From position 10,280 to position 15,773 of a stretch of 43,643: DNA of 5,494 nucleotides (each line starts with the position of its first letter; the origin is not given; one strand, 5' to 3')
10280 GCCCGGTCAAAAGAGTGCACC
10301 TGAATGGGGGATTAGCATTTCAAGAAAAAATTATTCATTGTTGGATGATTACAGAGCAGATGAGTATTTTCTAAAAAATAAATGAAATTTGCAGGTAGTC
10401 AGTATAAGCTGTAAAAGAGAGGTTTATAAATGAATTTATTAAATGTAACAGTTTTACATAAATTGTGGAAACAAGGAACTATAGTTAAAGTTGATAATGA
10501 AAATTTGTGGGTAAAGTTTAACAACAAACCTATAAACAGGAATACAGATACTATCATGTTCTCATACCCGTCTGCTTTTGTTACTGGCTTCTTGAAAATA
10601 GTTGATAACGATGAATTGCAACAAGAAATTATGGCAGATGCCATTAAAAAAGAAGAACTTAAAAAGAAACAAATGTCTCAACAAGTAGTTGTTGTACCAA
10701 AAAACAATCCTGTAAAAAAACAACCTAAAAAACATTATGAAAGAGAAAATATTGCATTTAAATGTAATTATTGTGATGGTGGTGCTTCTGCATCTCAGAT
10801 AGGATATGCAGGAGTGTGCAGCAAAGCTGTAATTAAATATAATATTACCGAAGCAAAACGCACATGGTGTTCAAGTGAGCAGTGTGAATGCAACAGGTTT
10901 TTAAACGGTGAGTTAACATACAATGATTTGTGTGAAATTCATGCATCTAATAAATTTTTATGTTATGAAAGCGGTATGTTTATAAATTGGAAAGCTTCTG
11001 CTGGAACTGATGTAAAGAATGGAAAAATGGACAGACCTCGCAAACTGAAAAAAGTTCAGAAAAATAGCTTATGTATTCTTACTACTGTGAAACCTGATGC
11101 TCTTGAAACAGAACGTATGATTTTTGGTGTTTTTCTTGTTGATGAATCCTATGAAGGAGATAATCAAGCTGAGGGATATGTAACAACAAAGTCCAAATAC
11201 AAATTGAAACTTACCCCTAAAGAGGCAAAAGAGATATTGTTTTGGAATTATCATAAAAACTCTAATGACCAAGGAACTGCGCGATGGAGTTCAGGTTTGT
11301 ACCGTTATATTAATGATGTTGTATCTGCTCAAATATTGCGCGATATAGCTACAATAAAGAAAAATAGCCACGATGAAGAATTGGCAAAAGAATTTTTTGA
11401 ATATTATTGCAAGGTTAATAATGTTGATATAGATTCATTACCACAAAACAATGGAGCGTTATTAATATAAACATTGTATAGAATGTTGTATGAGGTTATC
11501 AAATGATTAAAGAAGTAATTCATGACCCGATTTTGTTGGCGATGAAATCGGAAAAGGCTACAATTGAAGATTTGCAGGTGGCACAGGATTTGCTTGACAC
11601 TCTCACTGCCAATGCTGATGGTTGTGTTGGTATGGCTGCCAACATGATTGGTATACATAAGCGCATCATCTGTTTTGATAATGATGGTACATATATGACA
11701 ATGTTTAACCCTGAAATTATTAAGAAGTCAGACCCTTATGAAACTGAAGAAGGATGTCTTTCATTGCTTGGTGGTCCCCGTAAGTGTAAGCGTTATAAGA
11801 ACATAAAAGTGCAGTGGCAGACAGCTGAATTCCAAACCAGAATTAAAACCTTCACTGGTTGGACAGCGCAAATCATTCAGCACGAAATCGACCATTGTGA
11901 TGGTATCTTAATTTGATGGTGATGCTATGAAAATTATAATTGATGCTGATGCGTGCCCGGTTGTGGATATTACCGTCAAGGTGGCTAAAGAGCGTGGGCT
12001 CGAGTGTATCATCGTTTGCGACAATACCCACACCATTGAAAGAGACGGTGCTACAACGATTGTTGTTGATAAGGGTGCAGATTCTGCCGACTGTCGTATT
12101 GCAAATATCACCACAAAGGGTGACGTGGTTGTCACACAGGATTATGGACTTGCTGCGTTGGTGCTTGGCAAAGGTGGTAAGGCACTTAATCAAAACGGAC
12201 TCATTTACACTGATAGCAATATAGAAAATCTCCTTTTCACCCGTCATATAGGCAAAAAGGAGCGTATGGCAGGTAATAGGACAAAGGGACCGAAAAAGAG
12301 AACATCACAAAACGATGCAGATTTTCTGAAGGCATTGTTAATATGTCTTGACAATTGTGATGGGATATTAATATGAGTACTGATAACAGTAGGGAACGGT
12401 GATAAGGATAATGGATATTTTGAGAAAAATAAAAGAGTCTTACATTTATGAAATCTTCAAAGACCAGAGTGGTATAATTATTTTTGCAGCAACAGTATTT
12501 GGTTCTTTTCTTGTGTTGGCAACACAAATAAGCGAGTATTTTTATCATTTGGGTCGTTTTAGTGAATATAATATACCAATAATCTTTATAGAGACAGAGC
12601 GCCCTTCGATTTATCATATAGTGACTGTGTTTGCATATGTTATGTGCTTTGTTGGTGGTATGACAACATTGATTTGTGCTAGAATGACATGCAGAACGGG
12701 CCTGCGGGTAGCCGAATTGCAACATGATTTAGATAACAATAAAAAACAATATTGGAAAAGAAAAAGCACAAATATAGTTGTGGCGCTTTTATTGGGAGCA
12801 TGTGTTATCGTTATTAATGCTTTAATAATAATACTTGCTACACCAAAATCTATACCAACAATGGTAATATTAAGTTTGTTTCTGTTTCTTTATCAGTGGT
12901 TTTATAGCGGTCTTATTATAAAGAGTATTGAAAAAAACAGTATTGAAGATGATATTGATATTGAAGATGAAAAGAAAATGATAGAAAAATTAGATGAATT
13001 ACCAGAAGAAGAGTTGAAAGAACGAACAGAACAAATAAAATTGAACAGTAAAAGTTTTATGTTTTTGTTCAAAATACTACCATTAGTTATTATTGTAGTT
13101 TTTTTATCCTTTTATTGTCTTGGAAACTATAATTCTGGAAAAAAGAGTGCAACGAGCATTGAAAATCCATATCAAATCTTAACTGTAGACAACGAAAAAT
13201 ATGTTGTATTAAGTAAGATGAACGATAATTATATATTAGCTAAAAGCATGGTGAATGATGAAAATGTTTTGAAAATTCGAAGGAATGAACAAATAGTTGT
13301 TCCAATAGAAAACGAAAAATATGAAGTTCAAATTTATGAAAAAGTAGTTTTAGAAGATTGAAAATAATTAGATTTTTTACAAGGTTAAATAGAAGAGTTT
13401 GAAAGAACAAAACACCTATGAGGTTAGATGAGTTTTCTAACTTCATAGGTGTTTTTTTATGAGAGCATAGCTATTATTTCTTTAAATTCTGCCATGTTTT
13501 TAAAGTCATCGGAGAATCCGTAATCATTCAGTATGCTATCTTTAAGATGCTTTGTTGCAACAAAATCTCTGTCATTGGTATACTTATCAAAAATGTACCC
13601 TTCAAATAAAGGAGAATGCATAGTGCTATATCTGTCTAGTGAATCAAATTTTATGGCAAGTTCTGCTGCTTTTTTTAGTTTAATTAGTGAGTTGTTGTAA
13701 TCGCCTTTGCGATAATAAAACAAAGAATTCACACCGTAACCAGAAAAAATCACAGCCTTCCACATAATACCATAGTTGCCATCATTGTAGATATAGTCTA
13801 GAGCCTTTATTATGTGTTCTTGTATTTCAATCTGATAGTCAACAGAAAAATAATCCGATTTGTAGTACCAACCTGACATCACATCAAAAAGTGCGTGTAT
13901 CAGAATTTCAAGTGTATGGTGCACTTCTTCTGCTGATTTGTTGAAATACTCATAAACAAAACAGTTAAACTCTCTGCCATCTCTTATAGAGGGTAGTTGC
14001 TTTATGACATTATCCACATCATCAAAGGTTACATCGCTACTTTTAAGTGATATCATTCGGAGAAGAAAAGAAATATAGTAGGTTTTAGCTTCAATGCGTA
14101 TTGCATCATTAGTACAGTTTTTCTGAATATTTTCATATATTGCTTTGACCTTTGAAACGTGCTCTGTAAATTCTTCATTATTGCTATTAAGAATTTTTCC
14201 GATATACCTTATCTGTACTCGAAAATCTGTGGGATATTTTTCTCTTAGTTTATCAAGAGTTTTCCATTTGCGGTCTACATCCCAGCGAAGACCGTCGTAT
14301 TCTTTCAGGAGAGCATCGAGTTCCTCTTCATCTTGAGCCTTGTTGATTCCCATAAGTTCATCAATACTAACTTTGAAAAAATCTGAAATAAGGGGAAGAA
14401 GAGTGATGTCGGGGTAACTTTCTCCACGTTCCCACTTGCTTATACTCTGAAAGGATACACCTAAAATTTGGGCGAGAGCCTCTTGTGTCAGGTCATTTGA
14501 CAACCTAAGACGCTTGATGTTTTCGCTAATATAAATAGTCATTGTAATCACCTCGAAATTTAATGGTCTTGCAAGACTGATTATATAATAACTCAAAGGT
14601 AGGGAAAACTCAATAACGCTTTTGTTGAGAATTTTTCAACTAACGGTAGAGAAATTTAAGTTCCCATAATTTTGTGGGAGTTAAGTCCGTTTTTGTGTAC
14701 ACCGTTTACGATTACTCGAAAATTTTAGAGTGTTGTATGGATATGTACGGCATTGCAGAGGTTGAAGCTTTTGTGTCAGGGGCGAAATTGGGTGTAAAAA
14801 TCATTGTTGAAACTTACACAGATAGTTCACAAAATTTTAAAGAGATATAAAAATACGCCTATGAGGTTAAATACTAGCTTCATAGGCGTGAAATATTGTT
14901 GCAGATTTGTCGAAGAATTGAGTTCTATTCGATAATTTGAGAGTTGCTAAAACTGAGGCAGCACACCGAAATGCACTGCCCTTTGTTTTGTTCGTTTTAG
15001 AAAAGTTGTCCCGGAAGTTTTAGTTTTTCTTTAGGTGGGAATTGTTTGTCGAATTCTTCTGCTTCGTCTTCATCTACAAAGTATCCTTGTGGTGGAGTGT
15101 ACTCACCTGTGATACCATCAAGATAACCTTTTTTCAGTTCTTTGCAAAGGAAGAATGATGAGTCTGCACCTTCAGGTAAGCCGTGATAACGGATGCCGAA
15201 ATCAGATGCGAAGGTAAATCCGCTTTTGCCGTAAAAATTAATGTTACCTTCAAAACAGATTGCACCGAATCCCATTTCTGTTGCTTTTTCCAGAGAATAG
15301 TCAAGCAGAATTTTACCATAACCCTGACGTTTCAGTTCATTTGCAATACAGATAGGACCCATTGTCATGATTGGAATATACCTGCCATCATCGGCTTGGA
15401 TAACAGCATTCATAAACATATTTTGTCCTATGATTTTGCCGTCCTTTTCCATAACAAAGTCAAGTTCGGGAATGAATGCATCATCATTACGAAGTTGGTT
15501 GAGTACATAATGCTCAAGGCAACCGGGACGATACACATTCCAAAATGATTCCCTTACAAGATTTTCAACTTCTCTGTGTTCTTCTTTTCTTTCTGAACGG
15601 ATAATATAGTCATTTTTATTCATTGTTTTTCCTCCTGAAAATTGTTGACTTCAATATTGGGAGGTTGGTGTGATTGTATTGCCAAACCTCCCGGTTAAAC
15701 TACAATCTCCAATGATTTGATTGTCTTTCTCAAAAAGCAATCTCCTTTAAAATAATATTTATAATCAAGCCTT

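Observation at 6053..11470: Candidate undescribed defence operon: GHKL ATPase, two unknown proteins, a mini PD-(D/E)XK nuclease and a Cys-rich protein, next to an m5C methyltransferase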

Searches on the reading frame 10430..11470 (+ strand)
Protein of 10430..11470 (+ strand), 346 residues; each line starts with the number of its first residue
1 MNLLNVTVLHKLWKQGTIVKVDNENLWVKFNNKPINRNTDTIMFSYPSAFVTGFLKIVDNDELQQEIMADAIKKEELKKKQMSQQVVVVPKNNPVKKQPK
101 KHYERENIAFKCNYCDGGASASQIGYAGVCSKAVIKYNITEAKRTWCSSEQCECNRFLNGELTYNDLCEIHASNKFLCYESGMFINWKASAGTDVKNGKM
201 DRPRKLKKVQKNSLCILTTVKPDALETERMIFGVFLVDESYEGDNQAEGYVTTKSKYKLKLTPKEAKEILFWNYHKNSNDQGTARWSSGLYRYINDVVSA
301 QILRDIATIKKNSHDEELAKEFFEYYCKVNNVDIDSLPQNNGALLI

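Call 3: search_protein_families(library=padloc, proteins=[window:10430-11470:+], max_evalue=0.01)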
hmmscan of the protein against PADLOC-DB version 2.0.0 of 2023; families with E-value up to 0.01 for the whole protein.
window:10430-11470:+ (346 aa): 0 families

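Call 4: search_protein_families(library=pfam, proteins=[window:10430-11470:+], max_evalue=0.01)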
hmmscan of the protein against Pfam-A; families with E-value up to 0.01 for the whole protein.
window:10430-11470:+ (346 aa): 0 families

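Call 5: search_protein_families(library=ncbifam, proteins=[window:10430-11470:+], max_evalue=0.01)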
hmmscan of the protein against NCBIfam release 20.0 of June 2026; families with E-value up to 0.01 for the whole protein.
window:10430-11470:+ (346 aa): 1 family
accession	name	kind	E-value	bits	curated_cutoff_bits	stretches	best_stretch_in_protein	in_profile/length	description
NF052668.1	VPA0510_fam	equivalog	0.0057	17.2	95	0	71-114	39-84/110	VPA0510 family protein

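Call 42: find_related_loci(query=window:10430-11467:+, collection=metagenome_contigs, flank=8000)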
Query window:10430-11467:+ (346 aa) in metagenome_contigs; peptide patterns used: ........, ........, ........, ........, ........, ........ (x = any residue, [..] = any of these).
126 stretches matched a pattern; 1 encode a relative of the query (tblastn E <= 1e-3); 1 distinct loci.
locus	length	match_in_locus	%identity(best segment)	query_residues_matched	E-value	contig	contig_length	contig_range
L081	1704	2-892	74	50-346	9e-173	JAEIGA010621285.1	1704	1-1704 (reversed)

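Call 87: search_protein_families(library=phrogs, proteins=[window:10430-11467:+], max_evalue=0.01)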
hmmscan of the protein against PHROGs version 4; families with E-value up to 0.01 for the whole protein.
window:10430-11467:+ (346 aa): 0 families

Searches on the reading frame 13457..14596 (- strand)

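Call 13: search_protein_families(library=pfam, proteins=[window:13457-14596:-], max_evalue=0.001)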
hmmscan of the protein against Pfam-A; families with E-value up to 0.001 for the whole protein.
window:13457-14596:- (379 aa): 5 families
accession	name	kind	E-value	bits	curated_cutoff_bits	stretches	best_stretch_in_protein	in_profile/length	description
PF01381.28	HTH_3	-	5.6e-16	58.8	23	1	27-81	1-55/55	Helix-turn-helix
PF12844.13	HTH_19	-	5.6e-06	26.6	30.2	1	25-82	2-59/64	Helix-turn-helix domain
PF13560.12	HTH_31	-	1.4e-05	25.7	27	1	27-80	6-60/64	Helix-turn-helix domain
PF13443.12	HTH_26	-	6.1e-05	23.6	22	1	26-85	1-61/63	Cro/C1-type HTH DNA-binding domain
PF15731.11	MqsA_antitoxin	-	0.00083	19.9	30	0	23-70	70-117/131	Antitoxin component of bacterial toxin-antitoxin system, MqsA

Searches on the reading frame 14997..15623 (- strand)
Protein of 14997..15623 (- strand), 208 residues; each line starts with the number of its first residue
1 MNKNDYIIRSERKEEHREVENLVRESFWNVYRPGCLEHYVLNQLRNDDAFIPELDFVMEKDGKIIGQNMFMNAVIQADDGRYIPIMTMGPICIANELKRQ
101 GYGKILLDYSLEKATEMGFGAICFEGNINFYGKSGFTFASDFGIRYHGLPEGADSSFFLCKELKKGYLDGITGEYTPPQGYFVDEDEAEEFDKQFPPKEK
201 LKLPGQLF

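Call 13: search_protein_families(library=pfam, proteins=[window:14997-15623:-], max_evalue=0.001)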
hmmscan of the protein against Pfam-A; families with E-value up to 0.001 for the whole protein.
window:14997-15623:- (208 aa): 3 families
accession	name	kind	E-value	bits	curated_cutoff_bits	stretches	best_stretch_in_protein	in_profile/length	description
PF00583.31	Acetyltransf_1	-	4.1e-06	27.5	20.7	1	51-136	31-116/116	Acetyltransferase (GNAT) family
PF13508.13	Acetyltransf_7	-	6.3e-06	26.9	27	1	56-137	6-83/84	Acetyltransferase (GNAT) domain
PF13527.13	Acetyltransf_9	-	5.4e-05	23.6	25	1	8-138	2-126/127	Acetyltransferase (GNAT) domain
